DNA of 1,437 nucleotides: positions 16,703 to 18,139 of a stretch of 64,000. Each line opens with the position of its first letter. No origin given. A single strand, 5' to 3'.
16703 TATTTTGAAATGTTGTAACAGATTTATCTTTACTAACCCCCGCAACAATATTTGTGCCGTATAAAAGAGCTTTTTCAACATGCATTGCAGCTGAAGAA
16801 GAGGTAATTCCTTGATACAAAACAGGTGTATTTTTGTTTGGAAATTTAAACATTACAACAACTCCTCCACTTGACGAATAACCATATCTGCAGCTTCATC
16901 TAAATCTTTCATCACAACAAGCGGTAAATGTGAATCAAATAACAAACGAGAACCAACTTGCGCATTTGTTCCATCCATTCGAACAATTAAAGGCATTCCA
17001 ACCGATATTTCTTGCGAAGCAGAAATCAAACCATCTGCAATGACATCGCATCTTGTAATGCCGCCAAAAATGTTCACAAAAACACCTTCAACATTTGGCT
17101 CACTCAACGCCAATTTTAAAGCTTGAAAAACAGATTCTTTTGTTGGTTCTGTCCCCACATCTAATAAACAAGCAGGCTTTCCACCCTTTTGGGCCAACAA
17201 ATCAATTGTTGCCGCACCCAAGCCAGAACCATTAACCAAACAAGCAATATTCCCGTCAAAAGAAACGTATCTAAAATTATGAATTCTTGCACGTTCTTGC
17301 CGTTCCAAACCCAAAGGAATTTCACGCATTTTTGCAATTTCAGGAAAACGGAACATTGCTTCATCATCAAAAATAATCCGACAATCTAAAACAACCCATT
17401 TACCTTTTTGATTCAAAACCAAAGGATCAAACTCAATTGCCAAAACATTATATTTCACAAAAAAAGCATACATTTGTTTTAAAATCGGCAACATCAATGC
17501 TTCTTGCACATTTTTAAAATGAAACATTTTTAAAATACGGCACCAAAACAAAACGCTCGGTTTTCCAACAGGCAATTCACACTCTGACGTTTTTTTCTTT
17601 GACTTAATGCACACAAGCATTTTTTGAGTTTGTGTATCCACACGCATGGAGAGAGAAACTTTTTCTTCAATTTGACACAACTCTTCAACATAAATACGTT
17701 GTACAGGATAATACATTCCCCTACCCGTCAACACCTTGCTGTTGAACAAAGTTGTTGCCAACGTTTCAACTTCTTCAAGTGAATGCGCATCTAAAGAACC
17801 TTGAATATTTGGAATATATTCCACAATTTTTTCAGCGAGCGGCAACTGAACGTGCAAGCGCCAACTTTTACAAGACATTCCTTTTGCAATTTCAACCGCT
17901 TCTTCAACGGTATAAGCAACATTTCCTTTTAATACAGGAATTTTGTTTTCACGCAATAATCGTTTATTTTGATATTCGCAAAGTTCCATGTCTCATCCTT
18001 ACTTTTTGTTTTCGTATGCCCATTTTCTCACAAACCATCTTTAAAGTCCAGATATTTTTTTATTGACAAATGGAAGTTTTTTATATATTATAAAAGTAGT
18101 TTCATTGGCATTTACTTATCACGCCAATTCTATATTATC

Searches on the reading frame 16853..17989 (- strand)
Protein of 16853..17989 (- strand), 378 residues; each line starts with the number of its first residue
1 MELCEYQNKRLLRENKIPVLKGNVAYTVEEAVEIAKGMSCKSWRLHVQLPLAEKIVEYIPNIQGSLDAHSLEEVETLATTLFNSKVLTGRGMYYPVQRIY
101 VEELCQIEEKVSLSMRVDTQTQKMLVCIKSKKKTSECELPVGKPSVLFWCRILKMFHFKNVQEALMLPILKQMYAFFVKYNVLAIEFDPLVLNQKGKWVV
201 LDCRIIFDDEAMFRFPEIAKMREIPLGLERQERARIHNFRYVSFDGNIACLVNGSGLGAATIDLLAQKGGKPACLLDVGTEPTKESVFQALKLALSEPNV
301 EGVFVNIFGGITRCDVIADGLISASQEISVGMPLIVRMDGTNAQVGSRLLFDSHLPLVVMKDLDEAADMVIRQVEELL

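Call 41: search_protein_families(library=ncbifam, proteins=[window:16853-17989:-], max_evalue=0.00001)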
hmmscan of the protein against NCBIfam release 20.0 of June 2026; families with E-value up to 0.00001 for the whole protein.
window:16853-17989:- (378 aa): 3 families
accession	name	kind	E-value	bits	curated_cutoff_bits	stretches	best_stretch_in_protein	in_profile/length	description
NF001913.0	PRK00696.1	equivalog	3.1e-81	273.4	370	1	1-375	1-386/388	ADP-forming succinate--CoA ligase subunit beta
TIGR01016.1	sucCoAbeta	subfamily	3.4e-79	266.6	375.55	1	1-374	1-385/386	succinate-CoA ligase subunit beta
NF010647.0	PRK14046.1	equivalog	9.8e-69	232.3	604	1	1-374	1-385/392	malate--CoA ligase subunit beta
